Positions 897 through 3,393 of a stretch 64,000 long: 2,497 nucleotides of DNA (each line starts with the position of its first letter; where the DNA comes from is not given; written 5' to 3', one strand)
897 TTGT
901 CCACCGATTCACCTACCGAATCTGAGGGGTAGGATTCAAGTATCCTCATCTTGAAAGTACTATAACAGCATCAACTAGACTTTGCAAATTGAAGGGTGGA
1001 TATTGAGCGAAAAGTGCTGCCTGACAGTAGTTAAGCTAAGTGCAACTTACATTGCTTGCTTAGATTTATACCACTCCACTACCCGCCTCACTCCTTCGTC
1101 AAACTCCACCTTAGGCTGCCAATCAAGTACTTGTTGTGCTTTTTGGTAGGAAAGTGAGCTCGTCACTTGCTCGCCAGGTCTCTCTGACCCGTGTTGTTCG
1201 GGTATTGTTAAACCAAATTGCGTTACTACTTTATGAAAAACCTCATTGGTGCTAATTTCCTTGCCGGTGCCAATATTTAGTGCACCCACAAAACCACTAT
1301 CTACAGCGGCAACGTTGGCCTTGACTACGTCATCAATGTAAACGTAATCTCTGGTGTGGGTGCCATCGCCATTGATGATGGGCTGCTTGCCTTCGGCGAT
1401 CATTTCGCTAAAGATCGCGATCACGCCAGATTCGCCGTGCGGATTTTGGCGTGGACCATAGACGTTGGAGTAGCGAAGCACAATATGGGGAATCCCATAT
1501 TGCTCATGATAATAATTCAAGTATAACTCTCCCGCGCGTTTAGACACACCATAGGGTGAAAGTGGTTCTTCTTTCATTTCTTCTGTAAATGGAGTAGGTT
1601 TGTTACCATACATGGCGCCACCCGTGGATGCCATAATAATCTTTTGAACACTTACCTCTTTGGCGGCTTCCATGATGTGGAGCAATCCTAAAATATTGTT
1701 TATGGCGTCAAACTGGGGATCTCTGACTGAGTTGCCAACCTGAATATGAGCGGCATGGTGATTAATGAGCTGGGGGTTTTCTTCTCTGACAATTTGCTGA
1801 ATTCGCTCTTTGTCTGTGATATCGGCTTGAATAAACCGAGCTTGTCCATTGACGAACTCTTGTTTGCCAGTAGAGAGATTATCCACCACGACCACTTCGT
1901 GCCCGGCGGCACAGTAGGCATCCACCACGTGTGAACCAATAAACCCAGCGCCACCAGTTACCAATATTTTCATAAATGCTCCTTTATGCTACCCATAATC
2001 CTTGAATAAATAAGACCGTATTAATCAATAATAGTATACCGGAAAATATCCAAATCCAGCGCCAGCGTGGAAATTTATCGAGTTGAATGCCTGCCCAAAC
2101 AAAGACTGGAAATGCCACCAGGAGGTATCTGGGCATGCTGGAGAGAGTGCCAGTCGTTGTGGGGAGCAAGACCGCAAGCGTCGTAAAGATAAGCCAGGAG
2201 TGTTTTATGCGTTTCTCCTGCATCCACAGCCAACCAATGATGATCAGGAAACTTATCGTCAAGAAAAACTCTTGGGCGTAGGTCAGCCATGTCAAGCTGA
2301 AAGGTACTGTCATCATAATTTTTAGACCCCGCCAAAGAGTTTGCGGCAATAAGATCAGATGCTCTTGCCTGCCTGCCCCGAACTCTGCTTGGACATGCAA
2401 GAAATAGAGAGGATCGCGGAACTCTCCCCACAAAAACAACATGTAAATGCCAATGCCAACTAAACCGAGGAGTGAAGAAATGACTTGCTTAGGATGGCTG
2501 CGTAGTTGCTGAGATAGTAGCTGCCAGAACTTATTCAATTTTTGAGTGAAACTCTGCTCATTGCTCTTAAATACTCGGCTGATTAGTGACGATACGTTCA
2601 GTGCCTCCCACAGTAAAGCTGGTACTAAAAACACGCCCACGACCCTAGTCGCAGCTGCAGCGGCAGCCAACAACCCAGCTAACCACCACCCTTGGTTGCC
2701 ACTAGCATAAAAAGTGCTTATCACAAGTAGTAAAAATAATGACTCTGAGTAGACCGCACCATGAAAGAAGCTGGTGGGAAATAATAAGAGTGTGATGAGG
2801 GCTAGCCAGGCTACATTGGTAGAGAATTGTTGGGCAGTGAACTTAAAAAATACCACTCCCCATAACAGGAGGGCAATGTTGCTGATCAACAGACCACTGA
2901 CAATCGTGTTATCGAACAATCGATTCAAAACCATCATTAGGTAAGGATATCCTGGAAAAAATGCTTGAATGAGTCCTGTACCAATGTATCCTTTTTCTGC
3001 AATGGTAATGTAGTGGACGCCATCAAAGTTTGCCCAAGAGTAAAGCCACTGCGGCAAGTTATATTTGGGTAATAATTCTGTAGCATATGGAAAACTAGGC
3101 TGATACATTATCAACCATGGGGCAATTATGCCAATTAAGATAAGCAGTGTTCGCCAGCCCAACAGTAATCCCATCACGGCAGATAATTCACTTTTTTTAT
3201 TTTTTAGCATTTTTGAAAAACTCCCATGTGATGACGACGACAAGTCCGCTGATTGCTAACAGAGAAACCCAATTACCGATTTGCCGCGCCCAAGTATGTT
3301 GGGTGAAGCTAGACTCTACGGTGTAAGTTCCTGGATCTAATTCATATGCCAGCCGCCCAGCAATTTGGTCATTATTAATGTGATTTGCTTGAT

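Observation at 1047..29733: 29-kb glycosylation island with eight GT-C enzymes, a flippase, an LCP ligase and the dTDP-rhamnose pathway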

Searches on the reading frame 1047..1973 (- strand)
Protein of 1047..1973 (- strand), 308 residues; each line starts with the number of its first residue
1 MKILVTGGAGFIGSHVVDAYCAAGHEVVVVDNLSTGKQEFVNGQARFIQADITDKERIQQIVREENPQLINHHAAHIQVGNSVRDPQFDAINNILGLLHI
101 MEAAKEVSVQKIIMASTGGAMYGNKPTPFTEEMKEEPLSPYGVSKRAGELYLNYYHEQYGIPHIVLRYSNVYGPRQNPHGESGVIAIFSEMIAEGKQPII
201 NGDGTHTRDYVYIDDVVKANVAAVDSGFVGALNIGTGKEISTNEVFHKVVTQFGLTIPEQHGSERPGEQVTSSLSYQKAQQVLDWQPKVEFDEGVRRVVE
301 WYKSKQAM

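Call 4: search_protein_families(library=pfam, proteins=[window:1047-1973:-], max_evalue=0.01)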
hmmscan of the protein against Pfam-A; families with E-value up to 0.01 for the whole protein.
window:1047-1973:- (308 aa): 10 families
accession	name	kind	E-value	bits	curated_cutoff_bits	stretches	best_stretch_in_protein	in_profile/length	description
PF01370.27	Epimerase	-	5.2e-61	206.6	20.9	1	3-235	1-240/240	NAD dependent epimerase/dehydratase family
PF16363.11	GDP_Man_Dehyd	-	7.5e-59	200.3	27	1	4-297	1-331/332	GDP-mannose 4,6 dehydratase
PF04321.23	RmlD_sub_bind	-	3.5e-22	79.3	27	1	1-177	1-157/287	RmlD substrate binding domain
PF02719.21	Polysacc_synt_2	-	3.1e-20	73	20.2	1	3-278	1-277/293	Polysaccharide biosynthesis protein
PF01073.25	3Beta_HSD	-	2.8e-18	66.4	22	1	4-224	1-229/280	3-beta hydroxysteroid dehydrogenase/isomerase family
PF07993.18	NAD_binding_4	-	2.2e-10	40.6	20.1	1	57-219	81-257/258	Male sterility protein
PF13460.12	NAD_binding_10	-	6e-10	39.7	27.2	1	7-153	1-132/184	NAD(P)H-binding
PF00106.31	adh_short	-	1.4e-06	28.3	26.6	1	3-64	3-70/195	short chain dehydrogenase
PF05368.20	NmrA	-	2.4e-06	27.8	27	1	2-118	4-108/298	NmrA-like family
PF08659.16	KR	-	0.0042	17.5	22.6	0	3-124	3-143/180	KR domain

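Call 61: search_protein_families(library=ncbifam, proteins=[window:1047-1973:-], max_evalue=1e-8)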
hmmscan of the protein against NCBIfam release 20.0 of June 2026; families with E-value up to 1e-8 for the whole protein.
window:1047-1973:- (308 aa): 23 families
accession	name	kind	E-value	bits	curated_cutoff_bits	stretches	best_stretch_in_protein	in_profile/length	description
TIGR01179.1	galE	equivalog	6.2e-58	196.2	262.3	1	2-306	1-329/332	UDP-glucose 4-epimerase GalE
TIGR01181.1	dTDP_gluc_dehyt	equivalog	1.5e-55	188.5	365.1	1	2-306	1-315/321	dTDP-glucose 4,6-dehydratase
TIGR02197.1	heptose_epim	equivalog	1.2e-38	133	274.6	1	3-304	1-315/316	ADP-glyceromanno-heptose 6-epimerase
TIGR04180.1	EDH_00030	hypoth_equivalog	1.3e-38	132.8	475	1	3-289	1-296/297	NAD-dependent 4,6-dehydratase LegB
NF011728.1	PRK15181.1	equivalog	6e-37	127.4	760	1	3-306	18-341/348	Vi polysaccharide biosynthesis UDP-N-acetylglucosaminuronic acid C-4 epimerase TviC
NF007490.0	PRK10084.1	subfamily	6e-36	124.2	649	2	129-306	155-338/361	dTDP-glucose 4,6-dehydratase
NF007956.0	PRK10675.1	subfamily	3.5e-30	105.3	394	1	1-302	1-329/338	UDP-glucose 4-epimerase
NF007582.0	PRK10217.1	equivalog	1.2e-29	103.5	698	1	2-306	3-335/355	dTDP-glucose 4,6-dehydratase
NF008360.0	PRK11150.1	equivalog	2.3e-28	99.3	452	1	3-251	2-252/310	ADP-glyceromanno-heptose 6-epimerase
TIGR02622.1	CDP_4_6_dhtase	equivalog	1.1e-25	90.5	278.45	1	2-159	6-172/352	CDP-glucose 4,6-dehydratase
TIGR01214.1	rmlD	equivalog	1.3e-20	73.7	224.05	1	2-175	1-154/285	dTDP-4-dehydrorhamnose reductase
TIGR03466.1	HpnA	hypoth_equivalog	4.7e-20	71.7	367.65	1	1-291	1-282/327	hopanoid-associated sugar epimerase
NF047922.1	GDPFucSynFcl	equivalog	1.1e-19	71.1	500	1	3-306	5-305/308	GDP-L-fucose synthase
NF058621.1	DiazavRedAvaA7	equivalog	3.5e-17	63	400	1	1-243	1-238/304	3-diazoavenalumate denitrifying reductase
NF042422.1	oxyalk_red_OleD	equivalog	6.8e-17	61.8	580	1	1-244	1-235/329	2-alkyl-3-oxoalkanoate reductase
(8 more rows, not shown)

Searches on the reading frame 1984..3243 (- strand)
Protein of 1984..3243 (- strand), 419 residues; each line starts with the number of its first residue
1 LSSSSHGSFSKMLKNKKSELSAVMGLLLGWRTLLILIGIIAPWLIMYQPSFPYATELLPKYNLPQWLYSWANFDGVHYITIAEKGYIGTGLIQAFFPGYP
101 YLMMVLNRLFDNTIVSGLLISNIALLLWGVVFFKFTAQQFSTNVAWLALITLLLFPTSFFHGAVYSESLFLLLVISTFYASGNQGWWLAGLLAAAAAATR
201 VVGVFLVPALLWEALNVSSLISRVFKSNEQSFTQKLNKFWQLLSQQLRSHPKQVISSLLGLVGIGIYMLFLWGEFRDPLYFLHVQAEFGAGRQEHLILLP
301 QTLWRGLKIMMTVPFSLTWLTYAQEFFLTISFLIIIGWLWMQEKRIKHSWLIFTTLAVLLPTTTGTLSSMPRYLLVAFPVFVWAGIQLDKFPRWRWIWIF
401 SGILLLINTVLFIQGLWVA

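Call 4: search_protein_families(library=pfam, proteins=[window:1984-3243:-], max_evalue=0.01)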
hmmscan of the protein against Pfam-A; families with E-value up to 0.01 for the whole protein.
window:1984-3243:- (419 aa): 1 family
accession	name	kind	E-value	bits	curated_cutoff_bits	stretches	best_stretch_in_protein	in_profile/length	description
PF13231.12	PMT_2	-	0.00015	22.5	26.1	1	97-227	4-140/160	Dolichyl-phosphate-mannose-protein mannosyltransferase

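Call 11: search_protein_families(library=ncbifam, proteins=[window:1984-3243:-], max_evalue=1)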
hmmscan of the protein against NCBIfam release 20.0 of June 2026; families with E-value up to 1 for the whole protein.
window:1984-3243:- (419 aa): 2 families
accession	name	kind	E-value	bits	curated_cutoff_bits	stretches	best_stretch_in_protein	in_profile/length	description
NF046093.1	AZOBR_p60025_fam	subfamily_domain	3.1e-05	23.3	150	1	97-215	95-212/232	AZOBR_p60025 family cell surface glycopolymer formation protein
NF047440.1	LA3751_2_3_fam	subfamily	6.9e-05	21.9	200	1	92-416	78-386/460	LA_3751/LA_3752 family putative glycosyltransferase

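Call 49: find_homologous_proteins(query=window:1984-3243:-, max_evalue=0.001)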
Query window:1984-3243:- (419 aa): 1047 proteins with E <= 0.001 among 8000 candidates; the best 120 are listed.
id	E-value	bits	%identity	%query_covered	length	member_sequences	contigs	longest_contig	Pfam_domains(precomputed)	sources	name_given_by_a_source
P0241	5.5e-264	894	100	97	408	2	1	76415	-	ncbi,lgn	-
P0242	1.4e-200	685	76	97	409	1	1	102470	PF04188.19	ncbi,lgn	-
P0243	8.5e-184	630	71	97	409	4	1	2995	-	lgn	-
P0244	2.0e-111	391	51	96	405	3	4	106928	-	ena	-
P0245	3.2e-110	387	51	96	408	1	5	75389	-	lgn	-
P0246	6.0e-110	386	47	97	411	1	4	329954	-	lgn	-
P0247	8.0e-110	386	49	95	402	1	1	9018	-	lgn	-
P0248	1.1e-109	386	51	96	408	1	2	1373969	-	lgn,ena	-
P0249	1.7e-109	385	49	97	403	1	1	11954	PF04188.19,PF13231.13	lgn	-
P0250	7.6e-108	379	49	96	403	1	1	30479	-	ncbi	-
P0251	1.9e-107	378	49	97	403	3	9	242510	PF04188.19,PF13231.13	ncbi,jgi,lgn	jgi:hypothetical protein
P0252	2.6e-106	374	48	93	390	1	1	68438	-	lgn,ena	-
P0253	4.3e-106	374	49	96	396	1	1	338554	PF04188.19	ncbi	-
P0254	3.5e-105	371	50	97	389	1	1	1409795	PF04188.19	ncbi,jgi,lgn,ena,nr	ncbi:MAG TPA: mannosyltransferase family protein [Vitreimonas sp.]|nr:mannosyltransferase family pro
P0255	3.5e-104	367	50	96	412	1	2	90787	-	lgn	-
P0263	4.9e-102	360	48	96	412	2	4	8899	PF04188.19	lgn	-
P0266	2.0e-101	358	47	96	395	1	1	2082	PF04188.19,PF13231.13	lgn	-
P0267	8.2e-101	356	47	96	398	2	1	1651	PF04188.19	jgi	-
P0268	3.7e-100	354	48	96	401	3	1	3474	PF04188.19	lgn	-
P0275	5.4e-99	350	48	98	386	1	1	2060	PF04188.19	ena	-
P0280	3.5e-98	348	47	92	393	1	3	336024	PF04188.19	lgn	-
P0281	2.0e-97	345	47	97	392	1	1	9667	PF04188.19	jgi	jgi:hypothetical protein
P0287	3.3e-96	341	50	94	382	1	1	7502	PF04188.19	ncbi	-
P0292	1.5e-95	339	47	96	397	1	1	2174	PF04188.19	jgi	-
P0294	1.8e-95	339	47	95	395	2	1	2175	PF04188.19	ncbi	-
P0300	1.3e-94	336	46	98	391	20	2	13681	PF04188.19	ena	-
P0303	2.7e-94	335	45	93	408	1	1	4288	PF04188.19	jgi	jgi:Gpi18-like mannosyltransferase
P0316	1.3e-92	329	46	96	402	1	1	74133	PF04188.19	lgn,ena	-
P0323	1.7e-91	326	45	93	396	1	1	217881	PF04188.19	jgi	jgi:hypothetical protein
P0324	1.9e-91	325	45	93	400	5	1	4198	PF04188.19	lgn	-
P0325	2.4e-91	325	45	96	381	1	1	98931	PF04188.19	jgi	jgi:hypothetical protein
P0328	6.1e-91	324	44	96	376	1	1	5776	PF04188.19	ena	-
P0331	1.1e-90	323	44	97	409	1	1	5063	PF04188.19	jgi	-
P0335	1.6e-90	322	47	96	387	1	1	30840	PF04188.19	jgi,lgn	jgi:Gpi18-like mannosyltransferase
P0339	2.9e-90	322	45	89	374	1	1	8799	PF04188.19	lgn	-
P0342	3.3e-90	321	46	97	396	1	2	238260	PF09594.17,PF04188.19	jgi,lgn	-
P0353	2.9e-89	318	44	97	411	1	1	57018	PF04188.19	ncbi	-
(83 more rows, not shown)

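Call 66: search_solved_structures(query=A6, max_evalue=10)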
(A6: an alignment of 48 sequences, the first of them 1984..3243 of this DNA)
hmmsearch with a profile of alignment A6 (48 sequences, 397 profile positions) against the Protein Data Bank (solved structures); distinct sequences matched with E-value up to 10: 6.
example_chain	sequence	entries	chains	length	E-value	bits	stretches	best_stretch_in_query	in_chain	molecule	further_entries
9faj_L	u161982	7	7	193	0.078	15.4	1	364-396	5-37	LHFPL tetraspan subfamily member 4 protein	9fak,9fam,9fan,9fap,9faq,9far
9fat_L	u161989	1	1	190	0.14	14.5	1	365-396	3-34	LHFPL tetraspan subfamily member 4 protein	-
9fau_L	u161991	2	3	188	0.24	13.8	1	367-396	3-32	LHFPL tetraspan subfamily member 4 protein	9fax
9fav_L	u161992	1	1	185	0.31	13.4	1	368-396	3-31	LHFPL tetraspan subfamily member 4 protein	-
9faw_L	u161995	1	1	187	0.31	13.4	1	368-396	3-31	LHFPL tetraspan subfamily member 4 protein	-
9rge_L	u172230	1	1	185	8.3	8.7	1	371-396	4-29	LHFPL tetraspan subfamily member 4 protein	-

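Call 91: search_protein_families(library=pfam, alignment_id=A6, max_evalue=0.01)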
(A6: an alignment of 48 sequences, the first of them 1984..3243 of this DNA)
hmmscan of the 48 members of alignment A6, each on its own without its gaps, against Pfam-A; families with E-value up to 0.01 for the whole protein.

A. member 1, window:1984-3243:- (419 aa): 1 family
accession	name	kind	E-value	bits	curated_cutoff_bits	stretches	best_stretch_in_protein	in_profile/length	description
PF13231.12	PMT_2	-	0.00015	22.5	26.1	1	97-227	4-140/160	Dolichyl-phosphate-mannose-protein mannosyltransferase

B. families by the number of members that match (of 48 scanned): 5 families
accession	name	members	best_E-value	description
PF13231.12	PMT_2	19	2.4e-07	Dolichyl-phosphate-mannose-protein mannosyltransferase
PF04188.19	Mannosyl_trans2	18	2.4e-09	Mannosyltransferase (PIG-V)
PF09594.16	GT87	4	1.3e-05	Glycosyltransferase family 87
PF10131.15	PTPS_related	1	4.1e-05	6-pyruvoyl-tetrahydropterin synthase related domain; membrane protein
PF04922.18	DIE2_ALG10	1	0.002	DIE2/ALG10 family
